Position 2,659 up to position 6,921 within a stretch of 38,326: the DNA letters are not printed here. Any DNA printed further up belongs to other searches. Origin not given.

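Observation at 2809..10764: Compact NRPS(C-A-PCP-R) - MMPL exporter - two-component system operon, likely making and exporting an N-acyl amino aldehyde/alcohol lipid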

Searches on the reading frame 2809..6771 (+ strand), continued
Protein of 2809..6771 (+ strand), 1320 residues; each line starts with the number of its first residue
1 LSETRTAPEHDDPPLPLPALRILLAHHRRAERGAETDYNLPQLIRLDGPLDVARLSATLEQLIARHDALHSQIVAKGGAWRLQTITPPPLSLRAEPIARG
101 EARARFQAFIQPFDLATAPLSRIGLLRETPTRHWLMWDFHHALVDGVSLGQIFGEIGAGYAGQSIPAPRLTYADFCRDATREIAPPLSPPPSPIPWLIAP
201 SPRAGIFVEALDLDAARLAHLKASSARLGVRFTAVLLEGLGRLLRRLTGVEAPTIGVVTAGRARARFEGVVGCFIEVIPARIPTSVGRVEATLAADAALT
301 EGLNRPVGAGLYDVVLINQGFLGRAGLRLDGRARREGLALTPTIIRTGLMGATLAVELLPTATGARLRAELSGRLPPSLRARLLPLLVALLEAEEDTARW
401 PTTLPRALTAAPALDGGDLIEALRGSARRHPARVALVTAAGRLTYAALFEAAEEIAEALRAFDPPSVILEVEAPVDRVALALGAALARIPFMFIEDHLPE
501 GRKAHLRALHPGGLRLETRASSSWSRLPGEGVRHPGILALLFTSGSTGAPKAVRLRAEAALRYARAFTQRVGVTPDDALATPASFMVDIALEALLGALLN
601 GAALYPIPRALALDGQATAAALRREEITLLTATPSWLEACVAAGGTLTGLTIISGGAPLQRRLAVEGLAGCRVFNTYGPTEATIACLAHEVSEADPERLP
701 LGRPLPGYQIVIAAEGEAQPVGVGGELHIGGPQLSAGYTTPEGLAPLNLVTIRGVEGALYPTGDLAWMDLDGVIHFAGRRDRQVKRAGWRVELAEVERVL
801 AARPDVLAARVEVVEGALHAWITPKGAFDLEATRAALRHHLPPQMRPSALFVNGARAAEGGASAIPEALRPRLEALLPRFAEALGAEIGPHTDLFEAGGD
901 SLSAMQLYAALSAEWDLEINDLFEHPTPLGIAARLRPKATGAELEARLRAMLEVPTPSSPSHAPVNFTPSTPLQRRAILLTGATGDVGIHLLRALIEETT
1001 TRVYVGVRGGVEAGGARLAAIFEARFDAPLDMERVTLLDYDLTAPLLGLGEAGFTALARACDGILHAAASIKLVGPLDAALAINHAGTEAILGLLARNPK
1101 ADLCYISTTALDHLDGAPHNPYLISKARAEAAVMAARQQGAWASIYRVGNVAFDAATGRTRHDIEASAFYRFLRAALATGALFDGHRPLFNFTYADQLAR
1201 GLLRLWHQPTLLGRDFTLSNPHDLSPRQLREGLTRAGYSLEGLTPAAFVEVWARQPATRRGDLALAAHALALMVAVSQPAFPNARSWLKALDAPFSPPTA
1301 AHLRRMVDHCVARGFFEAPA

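Call 33: search_protein_families(library=ncbifam, proteins=[P0041, P0060, P0119], max_evalue=1e-50)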
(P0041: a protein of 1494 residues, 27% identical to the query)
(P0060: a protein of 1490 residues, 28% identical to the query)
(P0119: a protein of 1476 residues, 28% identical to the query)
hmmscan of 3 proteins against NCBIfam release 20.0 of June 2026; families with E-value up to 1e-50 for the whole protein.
P0041 (1494 aa): 16 families
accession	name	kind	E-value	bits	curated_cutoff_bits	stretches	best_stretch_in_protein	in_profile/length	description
NF004282.0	PRK05691.1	subfamily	0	1221.6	4090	2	536-1094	1165-1711/4334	non-ribosomal peptide synthase/polyketide synthase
NF038078.1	NRPS_MxcG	equivalog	2.6e-243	810.4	2300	1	42-1492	3-1441/1442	myxochelin non-ribosomal peptide synthetase MxcG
NF047350.1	aureusi_NRPS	equivalog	4.4e-239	796.7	2500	2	482-1093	393-980/2373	aureusimine non-ribosomal peptide synthetase AusA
NF041803.1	NRPS_SolG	exception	8.9e-231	768.7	2200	1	53-1086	121-1153/1163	solanimycin non-ribosomal peptide synthetase SolG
TIGR03443.1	alpha_am_amid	equivalog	3.9e-197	657.4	1030.1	1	641-1493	411-1359/1390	L-aminoadipate-semialdehyde dehydrogenase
NF007605.2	PRK10252.1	equivalog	5.7e-187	623.7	2400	1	42-1066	2-1019/1292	enterobactin non-ribosomal peptide synthetase EntF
TIGR01733.1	AA-adenyl-dom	subfamily_domain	5.7e-147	489.8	317.4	1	529-931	1-409/409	amino acid adenylation domain-containing protein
TIGR01746.1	Thioester-redct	subfamily_domain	1.4e-108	363.5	213.35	1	1131-1489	2-370/371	thioester reductase domain-containing protein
NF003417.0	PRK04813.1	subfamily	2.7e-92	309.9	476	1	506-1001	7-499/505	D-alanine--poly(phosphoribitol) ligase subunit DltA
TIGR01734.1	D-ala-DACP-lig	equivalog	1.4e-89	301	559.85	1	506-1002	4-499/504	D-alanine--poly(phosphoribitol) ligase subunit DltA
NF004837.0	PRK06187.1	subfamily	1.9e-73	247.5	476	1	502-1008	8-525/531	long-chain-fatty-acid--CoA ligase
NF041592.1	carboxyl_red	equivalog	3.6e-67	226.9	1300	0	1020-1420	640-1084/1160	carboxylic acid reductase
TIGR03098.1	ligase_PEP_1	hypoth_equivalog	6e-66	222.9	592.35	1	504-1001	2-514/517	acyl-CoA ligase (AMP-forming), exosortase A system-associated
NF006181.0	PRK08314.1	subfamily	7.9e-55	186.1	705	0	634-1003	193-552/563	long-chain-fatty-acid--CoA ligase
NF052269.1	Staph_lig_FadD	equivalog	5.1e-53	180.1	650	1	523-1004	23-492/499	long-chain-fatty-acid--CoA ligase FadD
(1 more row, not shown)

P0060 (1490 aa): 13 families
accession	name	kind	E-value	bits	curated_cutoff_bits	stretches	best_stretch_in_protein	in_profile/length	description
NF038078.1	NRPS_MxcG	equivalog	2.6e-277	923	2300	1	33-1488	4-1440/1442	myxochelin non-ribosomal peptide synthetase MxcG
NF004282.0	PRK05691.1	subfamily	3.9e-261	869.5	4090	1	27-1081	1722-2775/4334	non-ribosomal peptide synthase/polyketide synthase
NF047350.1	aureusi_NRPS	equivalog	2.4e-196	654.9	2500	1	33-1413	994-2310/2373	aureusimine non-ribosomal peptide synthetase AusA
TIGR03443.1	alpha_am_amid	equivalog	1.2e-147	493.4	1030.1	1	959-1488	785-1357/1390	L-aminoadipate-semialdehyde dehydrogenase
TIGR01733.1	AA-adenyl-dom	subfamily_domain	3.3e-133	444.5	317.4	1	522-930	1-409/409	amino acid adenylation domain-containing protein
NF041803.1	NRPS_SolG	exception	3.9e-133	445.3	2200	1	76-1080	154-1154/1163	solanimycin non-ribosomal peptide synthetase SolG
NF007605.2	PRK10252.1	equivalog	2.2e-110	370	2400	1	33-1083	3-1043/1292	enterobactin non-ribosomal peptide synthetase EntF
TIGR01746.1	Thioester-redct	subfamily_domain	2.7e-105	352.6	213.35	1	1126-1487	2-371/371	thioester reductase domain-containing protein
NF003417.0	PRK04813.1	subfamily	1.2e-73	248.4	476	1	501-996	9-499/505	D-alanine--poly(phosphoribitol) ligase subunit DltA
TIGR01734.1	D-ala-DACP-lig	equivalog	3.2e-73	247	559.85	1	500-996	5-498/504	D-alanine--poly(phosphoribitol) ligase subunit DltA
TIGR03098.1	ligase_PEP_1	hypoth_equivalog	9.7e-66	222.3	592.35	1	497-996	2-514/517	acyl-CoA ligase (AMP-forming), exosortase A system-associated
NF004837.0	PRK06187.1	subfamily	1.7e-64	217.9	476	1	497-996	10-518/531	long-chain-fatty-acid--CoA ligase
NF041592.1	carboxyl_red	equivalog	8.9e-60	202.4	1300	0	1006-1387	633-1051/1160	carboxylic acid reductase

P0119 (1476 aa): 13 families
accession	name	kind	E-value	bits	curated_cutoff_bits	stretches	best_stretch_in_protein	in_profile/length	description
NF004282.0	PRK05691.1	subfamily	6.6e-223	742.6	4090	1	26-1058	679-1711/4334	non-ribosomal peptide synthase/polyketide synthase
NF038078.1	NRPS_MxcG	equivalog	9.8e-201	669.3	2300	1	25-1466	7-1442/1442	myxochelin non-ribosomal peptide synthetase MxcG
NF047350.1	aureusi_NRPS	equivalog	9.9e-165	550.1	2500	1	23-1384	995-2310/2373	aureusimine non-ribosomal peptide synthetase AusA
NF041803.1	NRPS_SolG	exception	9.1e-150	500.4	2200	1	65-1050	155-1153/1163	solanimycin non-ribosomal peptide synthetase SolG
TIGR03443.1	alpha_am_amid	equivalog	3.6e-139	465.3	1030.1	1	934-1467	788-1360/1390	L-aminoadipate-semialdehyde dehydrogenase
TIGR01733.1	AA-adenyl-dom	subfamily_domain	3.3e-132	441.2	317.4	1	501-903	1-409/409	amino acid adenylation domain-containing protein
NF007605.2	PRK10252.1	equivalog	7.2e-130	434.5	2400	1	29-1056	10-1045/1292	enterobactin non-ribosomal peptide synthetase EntF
TIGR01746.1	Thioester-redct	subfamily_domain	3.5e-93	312.8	213.35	1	1101-1461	2-369/371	thioester reductase domain-containing protein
NF003417.0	PRK04813.1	subfamily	9.6e-81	271.8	476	1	480-968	9-499/505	D-alanine--poly(phosphoribitol) ligase subunit DltA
TIGR01734.1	D-ala-DACP-lig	equivalog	5e-80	269.5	559.85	1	480-968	6-498/504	D-alanine--poly(phosphoribitol) ligase subunit DltA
TIGR03098.1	ligase_PEP_1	hypoth_equivalog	2.5e-70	237.4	592.35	1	475-968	1-514/517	acyl-CoA ligase (AMP-forming), exosortase A system-associated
NF004837.0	PRK06187.1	subfamily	7.4e-67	225.8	476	1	473-969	7-519/531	long-chain-fatty-acid--CoA ligase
NF041592.1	carboxyl_red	equivalog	4.9e-61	206.6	1300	0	993-1381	649-1076/1160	carboxylic acid reductase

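Call 54: search_protein_representatives(protein=window:3169-6768:+)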
Query: 1200 residues. Proteins with E-value up to 0.001 (for the whole library): 135270; up to 1e-10: 101031; up to 1e-30: 32232. The best 150 are listed.
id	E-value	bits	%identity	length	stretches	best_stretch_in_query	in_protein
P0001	0.0e+00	2618.3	100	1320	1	1-1200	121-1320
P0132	1.6e-262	890.8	32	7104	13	312-912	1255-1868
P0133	5.7e-259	879.0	33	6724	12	419-815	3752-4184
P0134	3.5e-256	869.8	33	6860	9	417-807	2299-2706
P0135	9.7e-245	831.9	31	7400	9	417-819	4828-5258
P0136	3.2e-237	807.0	31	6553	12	407-812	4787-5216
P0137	2.9e-236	803.8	32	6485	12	413-815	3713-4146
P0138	1.7e-230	784.7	31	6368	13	419-813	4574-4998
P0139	2.1e-230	784.4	34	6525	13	416-819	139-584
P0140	7.2e-230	782.6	34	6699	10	411-831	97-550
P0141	1.5e-227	775.0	32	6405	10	416-1090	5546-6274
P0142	2.2e-225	767.8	32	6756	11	419-817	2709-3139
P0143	2.9e-221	754.1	31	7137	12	394-807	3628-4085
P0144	5.8e-220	749.8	30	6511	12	419-689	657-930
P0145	6.5e-219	746.4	34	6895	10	417-821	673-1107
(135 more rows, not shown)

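Call 61: list_cluster_members(proteins=[P0001, P0121])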
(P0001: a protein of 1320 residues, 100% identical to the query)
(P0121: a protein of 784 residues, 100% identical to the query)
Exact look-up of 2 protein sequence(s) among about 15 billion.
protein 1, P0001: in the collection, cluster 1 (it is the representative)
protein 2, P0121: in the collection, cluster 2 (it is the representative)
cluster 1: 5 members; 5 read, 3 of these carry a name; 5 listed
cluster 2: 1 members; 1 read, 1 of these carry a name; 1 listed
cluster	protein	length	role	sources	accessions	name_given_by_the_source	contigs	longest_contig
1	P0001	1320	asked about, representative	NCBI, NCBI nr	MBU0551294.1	AMP-binding protein [Myxococcota bacterium]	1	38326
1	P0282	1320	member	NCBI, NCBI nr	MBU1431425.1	AMP-binding protein [Myxococcota bacterium]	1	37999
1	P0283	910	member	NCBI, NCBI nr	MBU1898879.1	AMP-binding protein, partial [Myxococcota bacterium] | AMP-binding protein [Myxococcota bacterium]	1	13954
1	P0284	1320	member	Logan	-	-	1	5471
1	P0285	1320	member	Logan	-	-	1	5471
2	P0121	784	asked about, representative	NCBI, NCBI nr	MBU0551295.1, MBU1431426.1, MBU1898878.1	MMPL family transporter [Myxococcota bacterium]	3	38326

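Call 62: find_encoding_contigs(protein=P0284, flank=10000, max_places=4)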
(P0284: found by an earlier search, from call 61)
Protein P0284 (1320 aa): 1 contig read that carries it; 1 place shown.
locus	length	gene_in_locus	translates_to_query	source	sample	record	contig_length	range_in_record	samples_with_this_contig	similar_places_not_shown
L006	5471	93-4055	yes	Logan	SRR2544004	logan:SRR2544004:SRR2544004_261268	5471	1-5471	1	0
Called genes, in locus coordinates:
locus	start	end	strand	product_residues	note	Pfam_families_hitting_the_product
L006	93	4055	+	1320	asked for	PF00668:Condensation, PF00501:AMP-binding, PF00550:PP-binding, PF01370:Epimerase, PF07993:NAD_binding_4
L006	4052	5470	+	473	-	?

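Call 63: find_encoding_contigs(protein=P0282, flank=10000, max_places=4)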
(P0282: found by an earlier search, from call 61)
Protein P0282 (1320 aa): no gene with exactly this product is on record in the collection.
